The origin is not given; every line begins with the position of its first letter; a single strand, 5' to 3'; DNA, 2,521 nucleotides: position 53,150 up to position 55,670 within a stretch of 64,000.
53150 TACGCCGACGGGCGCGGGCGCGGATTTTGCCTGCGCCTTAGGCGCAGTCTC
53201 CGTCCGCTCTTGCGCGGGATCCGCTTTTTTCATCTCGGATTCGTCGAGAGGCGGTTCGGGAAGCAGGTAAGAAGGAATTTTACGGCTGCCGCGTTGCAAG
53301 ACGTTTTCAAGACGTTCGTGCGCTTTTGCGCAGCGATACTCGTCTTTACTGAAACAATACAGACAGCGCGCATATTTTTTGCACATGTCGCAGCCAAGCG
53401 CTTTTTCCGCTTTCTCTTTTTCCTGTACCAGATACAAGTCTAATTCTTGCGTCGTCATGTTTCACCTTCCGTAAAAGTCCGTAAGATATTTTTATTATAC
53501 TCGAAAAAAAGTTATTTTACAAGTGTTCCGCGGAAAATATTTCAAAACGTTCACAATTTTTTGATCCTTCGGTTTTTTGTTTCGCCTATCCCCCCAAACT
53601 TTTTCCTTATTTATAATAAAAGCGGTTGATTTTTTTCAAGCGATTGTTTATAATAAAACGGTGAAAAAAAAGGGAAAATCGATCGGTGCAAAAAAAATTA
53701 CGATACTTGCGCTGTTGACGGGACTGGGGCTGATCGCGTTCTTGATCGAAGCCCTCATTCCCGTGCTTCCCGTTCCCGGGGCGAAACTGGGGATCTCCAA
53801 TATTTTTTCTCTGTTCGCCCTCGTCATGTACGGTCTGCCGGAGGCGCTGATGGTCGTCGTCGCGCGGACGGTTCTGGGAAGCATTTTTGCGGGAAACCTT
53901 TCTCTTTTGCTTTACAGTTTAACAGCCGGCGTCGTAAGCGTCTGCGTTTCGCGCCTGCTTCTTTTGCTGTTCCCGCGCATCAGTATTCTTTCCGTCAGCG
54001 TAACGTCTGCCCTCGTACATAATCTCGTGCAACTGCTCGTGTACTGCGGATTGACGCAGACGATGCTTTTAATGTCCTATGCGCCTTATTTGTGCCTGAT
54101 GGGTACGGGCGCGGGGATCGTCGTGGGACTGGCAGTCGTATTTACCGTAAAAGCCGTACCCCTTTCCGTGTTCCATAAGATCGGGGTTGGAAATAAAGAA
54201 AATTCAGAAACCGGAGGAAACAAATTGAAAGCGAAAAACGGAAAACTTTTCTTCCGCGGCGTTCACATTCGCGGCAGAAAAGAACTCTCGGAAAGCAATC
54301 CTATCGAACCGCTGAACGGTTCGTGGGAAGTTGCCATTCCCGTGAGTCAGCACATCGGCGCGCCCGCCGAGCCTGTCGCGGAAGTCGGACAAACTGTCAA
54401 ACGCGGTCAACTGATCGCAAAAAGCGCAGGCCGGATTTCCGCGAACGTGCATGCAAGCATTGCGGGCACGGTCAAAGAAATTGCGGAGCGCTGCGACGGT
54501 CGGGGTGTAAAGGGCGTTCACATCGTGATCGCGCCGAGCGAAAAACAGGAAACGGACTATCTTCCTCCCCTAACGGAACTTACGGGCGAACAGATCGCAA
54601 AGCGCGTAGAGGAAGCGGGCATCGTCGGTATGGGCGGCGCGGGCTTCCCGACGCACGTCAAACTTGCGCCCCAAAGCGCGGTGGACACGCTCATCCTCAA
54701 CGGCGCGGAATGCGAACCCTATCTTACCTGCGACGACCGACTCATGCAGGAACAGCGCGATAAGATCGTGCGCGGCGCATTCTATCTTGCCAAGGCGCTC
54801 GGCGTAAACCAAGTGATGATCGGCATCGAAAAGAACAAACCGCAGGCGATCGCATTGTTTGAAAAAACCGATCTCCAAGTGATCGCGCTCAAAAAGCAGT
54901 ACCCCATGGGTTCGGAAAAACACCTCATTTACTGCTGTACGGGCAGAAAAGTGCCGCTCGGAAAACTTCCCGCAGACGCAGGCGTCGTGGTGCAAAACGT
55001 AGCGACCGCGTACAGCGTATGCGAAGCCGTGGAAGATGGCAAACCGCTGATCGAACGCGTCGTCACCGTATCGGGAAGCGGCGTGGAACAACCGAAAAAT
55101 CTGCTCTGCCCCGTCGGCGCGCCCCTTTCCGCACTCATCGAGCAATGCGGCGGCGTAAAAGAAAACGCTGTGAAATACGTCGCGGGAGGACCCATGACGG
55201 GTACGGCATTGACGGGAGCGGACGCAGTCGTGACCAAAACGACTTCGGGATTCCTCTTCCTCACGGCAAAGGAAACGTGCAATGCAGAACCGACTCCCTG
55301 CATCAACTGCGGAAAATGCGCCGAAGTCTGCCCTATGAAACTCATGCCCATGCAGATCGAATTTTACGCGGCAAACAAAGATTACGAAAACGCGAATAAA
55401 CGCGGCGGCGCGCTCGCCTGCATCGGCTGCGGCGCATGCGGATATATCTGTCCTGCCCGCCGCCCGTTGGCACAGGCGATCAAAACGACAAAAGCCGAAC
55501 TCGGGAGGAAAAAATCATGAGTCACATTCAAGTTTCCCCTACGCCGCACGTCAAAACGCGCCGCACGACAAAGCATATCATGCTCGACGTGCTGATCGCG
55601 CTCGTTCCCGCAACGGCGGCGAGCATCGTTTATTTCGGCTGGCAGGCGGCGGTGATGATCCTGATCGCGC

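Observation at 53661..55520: In-frame fusion of a 'Gx transporter' membrane module to RnfC, with an internal SD and TTG start retained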

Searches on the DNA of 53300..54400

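Call 84: search_rna_families(source=window, start=53300, end=54400, threshold=evalue, max_evalue=1)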
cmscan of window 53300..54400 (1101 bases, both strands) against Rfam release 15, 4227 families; matches with E-value up to 1: 0.
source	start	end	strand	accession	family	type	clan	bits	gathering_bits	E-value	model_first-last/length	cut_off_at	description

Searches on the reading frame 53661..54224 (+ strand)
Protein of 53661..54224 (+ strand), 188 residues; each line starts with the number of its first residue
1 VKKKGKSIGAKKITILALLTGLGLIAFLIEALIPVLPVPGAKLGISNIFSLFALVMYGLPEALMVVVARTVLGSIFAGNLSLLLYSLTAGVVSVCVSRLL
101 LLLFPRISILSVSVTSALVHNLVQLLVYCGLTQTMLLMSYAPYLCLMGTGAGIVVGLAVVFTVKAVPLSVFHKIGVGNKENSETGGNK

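Call 5: search_protein_families(library=pfam, proteins=[window:53661-54224:+], max_evalue=0.01)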
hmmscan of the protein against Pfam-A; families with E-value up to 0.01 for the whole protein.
window:53661-54224:+ (188 aa): 1 family
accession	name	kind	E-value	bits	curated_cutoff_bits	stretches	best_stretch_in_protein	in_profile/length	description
PF07456.16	Hpre_diP_synt_I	-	7.5e-32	110.8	30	1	19-159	1-144/147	Heptaprenyl diphosphate synthase component I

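Call 6: search_protein_families(library=ncbifam, proteins=[window:53661-54224:+], max_evalue=0.01)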
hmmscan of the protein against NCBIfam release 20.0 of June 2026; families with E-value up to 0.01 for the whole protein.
window:53661-54224:+ (188 aa): 0 families

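Call 47: find_homologous_proteins(query=window:53661-54224:+)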
Query window:53661-54224:+ (188 aa): 122 proteins with E <= 0.001 among 1414 candidates; the best 120 are listed.
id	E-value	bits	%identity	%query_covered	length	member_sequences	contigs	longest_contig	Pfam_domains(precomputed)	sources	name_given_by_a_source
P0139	1.9e-84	300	83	98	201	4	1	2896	PF07456.17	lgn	-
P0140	4.4e-79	283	82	94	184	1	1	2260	PF07456.17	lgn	-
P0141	8.7e-78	278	75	97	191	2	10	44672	PF07456.17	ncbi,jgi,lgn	jgi:heptaprenyl diphosphate synthase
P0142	1.6e-68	248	70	94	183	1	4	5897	PF07456.17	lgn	-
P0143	2.2e-66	241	65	98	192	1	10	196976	PF07456.17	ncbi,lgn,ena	-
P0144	3.8e-66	241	70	84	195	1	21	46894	PF07456.17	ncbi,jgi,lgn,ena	-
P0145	5.4e-66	240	70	84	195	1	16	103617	PF07456.17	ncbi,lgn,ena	-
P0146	1.1e-65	239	66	98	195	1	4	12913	PF07456.17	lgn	-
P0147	1.7e-65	238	66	97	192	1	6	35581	PF07456.17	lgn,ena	-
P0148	1.8e-65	238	66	97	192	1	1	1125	PF07456.17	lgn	-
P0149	2.7e-65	238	65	98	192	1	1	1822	PF07456.17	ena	-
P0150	2.8e-65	238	65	99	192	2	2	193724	PF07456.17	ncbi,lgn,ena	-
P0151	3.0e-65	238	66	97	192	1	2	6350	PF07456.17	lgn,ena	-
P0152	3.9e-65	237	66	97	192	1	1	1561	PF07456.17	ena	-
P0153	4.1e-65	237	66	97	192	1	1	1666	PF07456.17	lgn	-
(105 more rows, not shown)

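Call 49: search_protein_representatives(protein=window:53661-54224:+)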
Query: 188 residues. Proteins with E-value up to 0.001 (for the whole library): 2969; up to 1e-10: 857; up to 1e-30: 19. The best 150 are listed.
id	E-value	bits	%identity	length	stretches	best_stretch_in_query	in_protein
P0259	2.8e-52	193.7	58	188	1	1-182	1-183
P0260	5.4e-47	176.5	54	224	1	6-173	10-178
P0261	9.4e-42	159.5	55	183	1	9-170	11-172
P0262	2.5e-41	158.1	50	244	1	4-174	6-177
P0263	3.8e-41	157.5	49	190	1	8-183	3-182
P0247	5.1e-40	153.8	70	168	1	7-132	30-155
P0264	8.2e-39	149.9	48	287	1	7-173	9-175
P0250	4.9e-38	147.4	51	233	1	6-172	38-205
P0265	1.0e-37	146.3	45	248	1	9-183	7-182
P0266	8.0e-35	136.9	49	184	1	3-147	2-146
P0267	9.4e-35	136.7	57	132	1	6-132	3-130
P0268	1.5e-34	136.0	44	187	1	7-182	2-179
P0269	2.0e-33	132.3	48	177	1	7-173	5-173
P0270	1.3e-32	129.7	41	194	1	12-175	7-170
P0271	2.7e-32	128.7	67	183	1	1-98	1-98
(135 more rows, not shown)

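Call 76: predict_structure(alignment_id=A5)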
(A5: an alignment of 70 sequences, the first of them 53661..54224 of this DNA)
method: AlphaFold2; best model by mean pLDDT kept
length: 188 residues; sequences in the alignment: 70
mean_pLDDT: 87.2   pTM: 0.82
mean pLDDT of the five models: 87.2, 86.9, 85.6, 84.6, 84.3
residues with pLDDT >= 90: 132; 70-90: 27; 50-70: 19; < 50: 10
segments of 3 or more residues with pLDDT < 50: 181-188
pLDDT, mean of each block of 10 residues (from residue 1): 60 94 95 75 90 96 97 93 91 98 96 97 93 91 94 97 85 62 43
secondary structure, 60 per line:
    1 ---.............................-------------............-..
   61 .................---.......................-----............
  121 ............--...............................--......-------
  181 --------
elements in order: H4-32 H46-57 H59-77 H81-103 H109-132 H135-165 H168-173

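Call 79: fold_search(model_id=the predicted structure, library=pdb)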
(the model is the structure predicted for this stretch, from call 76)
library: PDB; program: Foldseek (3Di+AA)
matches with E <= 10: 79; with E <= 0.001: 0
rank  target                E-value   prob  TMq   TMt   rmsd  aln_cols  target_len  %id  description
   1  5kbw_B                5.3e-03  1.00  0.65  0.70   3.9       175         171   16  Crystal structure of TmRibU, the riboflavin-binding S subunit from the Thermotoga maritima ECF transporter (released 2016-06-29)
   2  5kc0                  1.5e-02  1.00  0.68  0.76   3.3       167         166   14  Crystal structure of TmRibU, hexagonal crystal form (released 2016-06-29)
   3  5kc4_E                1.5e-02  1.00  0.63  0.71   3.6       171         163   15  Structure of TmRibU, orthorhombic crystal form (released 2016-06-29)
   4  5kbw_A                1.9e-02  1.00  0.60  0.65   4.9       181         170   15  Crystal structure of TmRibU, the riboflavin-binding S subunit from the Thermotoga maritima ECF transporter (released 2016-06-29)
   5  4huq_S                4.9e-02  1.00  0.55  0.62   5.0       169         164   15  Crystal Structure of a transporter (released 2013-04-17)
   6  4hzu_S                7.5e-02  1.00  0.58  0.65   5.4       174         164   21  Structure of a bacterial energy-coupling factor transporter (released 2013-04-17)
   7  3p5n_A                1.2e-01  1.00  0.60  0.66   5.0       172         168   20  Structure and mechanism of the S component of a bacterial ECF transporter (released 2010-11-03)
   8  3rlb_A                1.9e-01  0.98  0.48  0.51   6.0       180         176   18  Crystal structure at 2.0 A of the S-component for thiamin from an ECF-type ABC transporter (released 2011-06-29)
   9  5edl                  2.5e-01  1.00  0.63  0.61   4.5       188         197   14  Crystal structure of an S-component of ECF transporter (released 2016-08-17)
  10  4tkr_A                2.5e-01  0.99  0.55  0.56   5.6       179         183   12  Native-SAD phasing for ThiT from Listeria monocytogenes serovar. (released 2014-06-18)
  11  3rlb_B                2.8e-01  0.98  0.51  0.54   5.8       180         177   17  Crystal structure at 2.0 A of the S-component for thiamin from an ECF-type ABC transporter (released 2011-06-29)
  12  4tkr_B                3.3e-01  0.98  0.52  0.53   5.5       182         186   11  Native-SAD phasing for ThiT from Listeria monocytogenes serovar. (released 2014-06-18)
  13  7nnt_C                5.0e-01  0.95  0.54  0.58   5.8       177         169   15  Cryo-EM structure of the folate-specific ECF transporter complex in DDM micelles (released 2021-08-18)
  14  6zg3_C                5.3e-01  0.95  0.53  0.49   5.3       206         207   16  the structure of ECF PanT transporter in a complex with a nanobody (released 2021-03-03)
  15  8a6m_MODEL_1_A        2.1e+00  0.09  0.20  0.23  14.3       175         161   14  Phosphatidylserine-dependent synaptic vesicle membrane sculpting by synaptogyrin (released 2023-05-24)
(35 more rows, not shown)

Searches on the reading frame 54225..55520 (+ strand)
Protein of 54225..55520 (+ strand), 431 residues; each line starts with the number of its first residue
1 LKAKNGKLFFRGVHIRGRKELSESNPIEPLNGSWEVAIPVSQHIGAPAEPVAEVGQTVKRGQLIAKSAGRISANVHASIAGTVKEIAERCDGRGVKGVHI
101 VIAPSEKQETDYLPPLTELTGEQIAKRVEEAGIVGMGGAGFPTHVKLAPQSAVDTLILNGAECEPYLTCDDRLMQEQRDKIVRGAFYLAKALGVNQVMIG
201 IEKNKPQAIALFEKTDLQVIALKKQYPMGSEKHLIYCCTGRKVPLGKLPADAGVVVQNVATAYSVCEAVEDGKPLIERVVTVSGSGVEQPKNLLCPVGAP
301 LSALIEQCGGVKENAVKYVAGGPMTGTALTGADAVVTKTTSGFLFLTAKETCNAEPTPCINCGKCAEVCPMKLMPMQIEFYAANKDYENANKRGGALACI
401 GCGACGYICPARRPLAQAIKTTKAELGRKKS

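Call 5: search_protein_families(library=pfam, proteins=[window:54225-55520:+], max_evalue=0.01)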
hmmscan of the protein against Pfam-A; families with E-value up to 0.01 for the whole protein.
window:54225-55520:+ (431 aa): 17 families
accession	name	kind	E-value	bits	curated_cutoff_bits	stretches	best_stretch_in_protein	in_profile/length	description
PF01512.22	Complex1_51K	-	2.1e-49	167.7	31.2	1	128-266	1-149/150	Nuo51 FMN-binding domain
PF13375.12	RnfC_N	-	3.4e-26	91.7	25.6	1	9-104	3-98/101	RnfC Barrel sandwich hybrid domain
PF10531.15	SLBB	-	3e-11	43.4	27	1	279-327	1-54/55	SLBB domain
PF12838.12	Fer4_7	-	1e-08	36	27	1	359-411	2-50/52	4Fe-4S dicluster domain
PF13237.11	Fer4_10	-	1.4e-08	34.9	25.5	1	355-410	5-53/53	4Fe-4S dicluster domain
PF13187.11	Fer4_9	-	2.6e-07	31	27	1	359-411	2-49/52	4Fe-4S dicluster domain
PF13183.11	Fer4_8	-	2.9e-05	24.9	27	1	358-411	4-66/68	4Fe-4S dicluster domain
PF13534.11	Fer4_17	-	3.9e-05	24.6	22.2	1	359-411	2-58/61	4Fe-4S dicluster domain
PF12797.12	Fer4_2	-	5.5e-05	23.3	24.5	0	356-370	7-21/22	4Fe-4S binding domain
PF13484.11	Fer4_16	-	7.1e-05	23.9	30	1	359-411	2-65/66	4Fe-4S double cluster binding domain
PF12837.12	Fer4_6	-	0.00017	21.8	25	1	356-371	6-21/24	4Fe-4S binding domain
PF00037.32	Fer4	-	0.00019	21.5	21.1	1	359-371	8-20/24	4Fe-4S binding domain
PF11973.14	NQRA_SLBB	-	0.00038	21.3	27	1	279-329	1-49/51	NQRA C-terminal domain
PF12798.12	Fer4_3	-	0.00072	20.6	27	0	359-371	1-13/15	4Fe-4S binding domain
PF12800.12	Fer4_4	-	0.00081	20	24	0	358-371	3-16/17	4Fe-4S binding domain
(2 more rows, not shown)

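Call 6: search_protein_families(library=ncbifam, proteins=[window:54225-55520:+], max_evalue=0.01)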
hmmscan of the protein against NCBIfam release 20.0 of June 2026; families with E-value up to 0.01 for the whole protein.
window:54225-55520:+ (431 aa): 32 families (the best 25 are shown)
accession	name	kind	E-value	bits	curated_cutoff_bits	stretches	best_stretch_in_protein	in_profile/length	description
TIGR01945.1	rnfC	subfamily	1.9e-145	484.7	245.95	1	9-429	4-434/435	RnfABCDGE type electron transport complex subunit C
NF003454.1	PRK05035.1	equivalog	4.8e-126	421.5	345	1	12-429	9-438/556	electron transport complex subunit RsxC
TIGR04481.1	PR_assoc_PrdC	equivalog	3.8e-67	226.9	490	1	37-366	2-324/425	proline reductase-associated electron transfer protein PrdC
NF041837.1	rnfC_Methano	equivalog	6.4e-67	226.3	650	2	215-429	217-429/438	Rnf electron transport complex subunit RnfC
NF003761.0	PRK05352.1-4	equivalog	1.2e-23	83.5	450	2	51-330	47-313/449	Na(+)-translocating NADH-quinone reductase subunit A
TIGR01936.1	nqrA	equivalog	4e-14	52.3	321.05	1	34-335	27-314/446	NADH:ubiquinone reductase (Na(+)-transporting) subunit A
TIGR01959.1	nuoF_fam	equivalog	1.5e-11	43.3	558.65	1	116-202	30-120/410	NADH-quinone oxidoreductase subunit NuoF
NF003759.0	PRK05352.1-2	equivalog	3.9e-11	42.3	505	1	35-336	28-317/447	Na(+)-translocating NADH-quinone reductase subunit A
NF010120.0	PRK13596.1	equivalog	1e-07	30.8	389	1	116-201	35-125/433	NADH-quinone oxidoreductase subunit NuoF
TIGR02936.1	fdxN_nitrog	equivalog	7.7e-07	29.2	80.55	1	356-411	20-84/91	ferredoxin III, nif-specific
NF008436.0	PRK11278.1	equivalog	1.3e-06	27.6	749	1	116-195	43-127/448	NADH-quinone oxidoreductase subunit NuoF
TIGR01971.1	NuoI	subfamily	2.1e-05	24.1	113.05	1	355-389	79-113/121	NADH-quinone oxidoreductase, chain I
NF043039.1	HgcAB_like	equivalog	2.7e-05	23.9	285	1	330-411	273-346/350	HgcAB-like fusion protein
NF040864.1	HgcB_ferredoxin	equivalog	3.3e-05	23.6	99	1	350-412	7-59/93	mercury methylation ferredoxin HgcB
TIGR02512.1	FeFe_hydrog_A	subfamily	8.4e-05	21.6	405.95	1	355-412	5-65/375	[FeFe] hydrogenase, group A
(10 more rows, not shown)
